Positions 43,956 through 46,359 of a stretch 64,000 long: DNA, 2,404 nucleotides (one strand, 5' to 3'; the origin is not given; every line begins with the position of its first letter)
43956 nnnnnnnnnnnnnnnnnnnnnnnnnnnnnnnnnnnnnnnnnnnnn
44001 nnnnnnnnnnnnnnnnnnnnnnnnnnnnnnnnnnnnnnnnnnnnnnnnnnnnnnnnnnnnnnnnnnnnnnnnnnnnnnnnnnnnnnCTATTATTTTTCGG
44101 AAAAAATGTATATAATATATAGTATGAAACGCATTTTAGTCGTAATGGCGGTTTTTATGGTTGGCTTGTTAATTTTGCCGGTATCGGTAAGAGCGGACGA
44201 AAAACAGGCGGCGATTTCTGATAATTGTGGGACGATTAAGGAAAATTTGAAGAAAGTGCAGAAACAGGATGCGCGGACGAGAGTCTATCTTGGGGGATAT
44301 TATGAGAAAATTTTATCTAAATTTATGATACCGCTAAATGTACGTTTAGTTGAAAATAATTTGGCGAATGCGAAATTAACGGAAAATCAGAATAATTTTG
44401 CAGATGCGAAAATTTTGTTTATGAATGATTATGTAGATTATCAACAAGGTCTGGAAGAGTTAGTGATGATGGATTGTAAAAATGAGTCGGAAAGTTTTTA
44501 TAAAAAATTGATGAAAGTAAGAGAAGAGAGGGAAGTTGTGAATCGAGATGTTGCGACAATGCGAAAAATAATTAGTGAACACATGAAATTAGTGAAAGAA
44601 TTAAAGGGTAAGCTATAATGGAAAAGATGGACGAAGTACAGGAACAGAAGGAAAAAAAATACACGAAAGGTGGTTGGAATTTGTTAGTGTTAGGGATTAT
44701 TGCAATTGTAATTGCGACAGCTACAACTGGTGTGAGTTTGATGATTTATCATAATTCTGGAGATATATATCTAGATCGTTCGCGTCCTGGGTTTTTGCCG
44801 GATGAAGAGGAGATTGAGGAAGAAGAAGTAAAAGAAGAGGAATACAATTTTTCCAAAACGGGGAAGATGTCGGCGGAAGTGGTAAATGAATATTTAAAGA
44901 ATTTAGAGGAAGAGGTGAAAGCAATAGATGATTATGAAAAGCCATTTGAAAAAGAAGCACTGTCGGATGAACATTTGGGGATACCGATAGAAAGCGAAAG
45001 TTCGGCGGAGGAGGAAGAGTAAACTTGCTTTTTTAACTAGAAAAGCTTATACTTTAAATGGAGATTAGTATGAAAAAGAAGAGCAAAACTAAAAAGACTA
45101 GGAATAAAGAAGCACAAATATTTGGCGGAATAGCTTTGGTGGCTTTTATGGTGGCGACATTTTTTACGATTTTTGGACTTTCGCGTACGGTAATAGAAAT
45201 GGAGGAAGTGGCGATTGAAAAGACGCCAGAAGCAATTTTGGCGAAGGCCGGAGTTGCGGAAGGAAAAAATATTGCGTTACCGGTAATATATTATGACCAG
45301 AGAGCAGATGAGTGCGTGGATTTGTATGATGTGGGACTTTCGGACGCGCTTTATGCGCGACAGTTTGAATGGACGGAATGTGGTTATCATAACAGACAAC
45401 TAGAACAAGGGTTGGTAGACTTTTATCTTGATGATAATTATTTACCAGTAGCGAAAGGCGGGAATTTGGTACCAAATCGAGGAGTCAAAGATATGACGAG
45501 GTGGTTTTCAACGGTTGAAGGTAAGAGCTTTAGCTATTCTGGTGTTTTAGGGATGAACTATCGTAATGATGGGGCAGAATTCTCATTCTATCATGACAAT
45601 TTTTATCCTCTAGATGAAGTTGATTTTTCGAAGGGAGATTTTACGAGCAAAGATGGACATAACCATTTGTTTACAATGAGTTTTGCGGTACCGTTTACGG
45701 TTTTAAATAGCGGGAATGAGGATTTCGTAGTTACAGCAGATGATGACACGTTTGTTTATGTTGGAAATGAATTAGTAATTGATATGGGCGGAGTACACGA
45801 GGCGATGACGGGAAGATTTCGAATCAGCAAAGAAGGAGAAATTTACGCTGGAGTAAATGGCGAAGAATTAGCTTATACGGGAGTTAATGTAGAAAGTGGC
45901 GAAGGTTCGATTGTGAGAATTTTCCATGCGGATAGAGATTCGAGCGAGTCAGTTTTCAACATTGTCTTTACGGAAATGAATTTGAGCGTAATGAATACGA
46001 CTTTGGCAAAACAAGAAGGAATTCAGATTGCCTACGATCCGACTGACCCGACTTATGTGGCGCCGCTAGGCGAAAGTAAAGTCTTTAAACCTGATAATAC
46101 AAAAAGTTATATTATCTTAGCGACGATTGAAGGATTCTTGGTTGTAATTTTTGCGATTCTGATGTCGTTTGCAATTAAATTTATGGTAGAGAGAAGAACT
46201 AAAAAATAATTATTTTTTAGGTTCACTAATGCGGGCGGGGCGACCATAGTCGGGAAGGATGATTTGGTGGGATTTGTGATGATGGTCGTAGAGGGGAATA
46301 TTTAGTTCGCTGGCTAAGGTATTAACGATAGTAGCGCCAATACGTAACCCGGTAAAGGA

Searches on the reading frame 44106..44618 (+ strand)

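Call 52: search_protein_families(library=pfam, proteins=[window:44106-44618:+], max_evalue=0.1)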
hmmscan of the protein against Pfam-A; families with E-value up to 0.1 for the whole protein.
window:44106-44618:+ (170 aa): 1 family
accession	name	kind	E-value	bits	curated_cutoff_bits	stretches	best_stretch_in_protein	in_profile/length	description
PF00992.25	Troponin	-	0.012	16.3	26.2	1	87-169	12-94/134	Troponin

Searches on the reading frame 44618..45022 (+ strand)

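Call 52: search_protein_families(library=pfam, proteins=[window:44618-45022:+], max_evalue=0.1)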
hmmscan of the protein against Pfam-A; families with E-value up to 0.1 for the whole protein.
window:44618-45022:+ (134 aa): 1 family
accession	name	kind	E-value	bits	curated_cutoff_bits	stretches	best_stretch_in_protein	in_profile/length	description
PF13425.11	O-antigen_lig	-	0.0074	15.6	31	1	13-114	241-351/462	O-antigen ligase like membrane protein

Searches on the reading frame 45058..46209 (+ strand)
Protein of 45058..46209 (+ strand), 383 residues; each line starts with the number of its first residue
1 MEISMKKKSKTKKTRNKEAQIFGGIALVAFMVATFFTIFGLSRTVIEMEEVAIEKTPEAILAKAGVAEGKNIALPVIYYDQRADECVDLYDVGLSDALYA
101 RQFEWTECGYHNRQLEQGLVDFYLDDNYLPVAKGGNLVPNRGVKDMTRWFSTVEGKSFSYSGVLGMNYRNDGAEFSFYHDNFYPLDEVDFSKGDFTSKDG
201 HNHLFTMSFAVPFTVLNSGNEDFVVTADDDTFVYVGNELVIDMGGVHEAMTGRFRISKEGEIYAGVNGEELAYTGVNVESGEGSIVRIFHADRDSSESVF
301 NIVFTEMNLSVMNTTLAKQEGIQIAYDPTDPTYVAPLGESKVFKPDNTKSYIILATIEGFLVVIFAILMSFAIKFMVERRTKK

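Call 52: search_protein_families(library=pfam, proteins=[window:45058-46209:+], max_evalue=0.1)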
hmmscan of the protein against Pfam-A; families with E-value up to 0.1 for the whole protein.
window:45058-46209:+ (383 aa): 1 family
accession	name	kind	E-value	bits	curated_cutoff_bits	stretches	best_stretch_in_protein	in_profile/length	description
PF07691.17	PA14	-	8.2e-05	22.9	24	1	200-259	41-101/147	PA14 domain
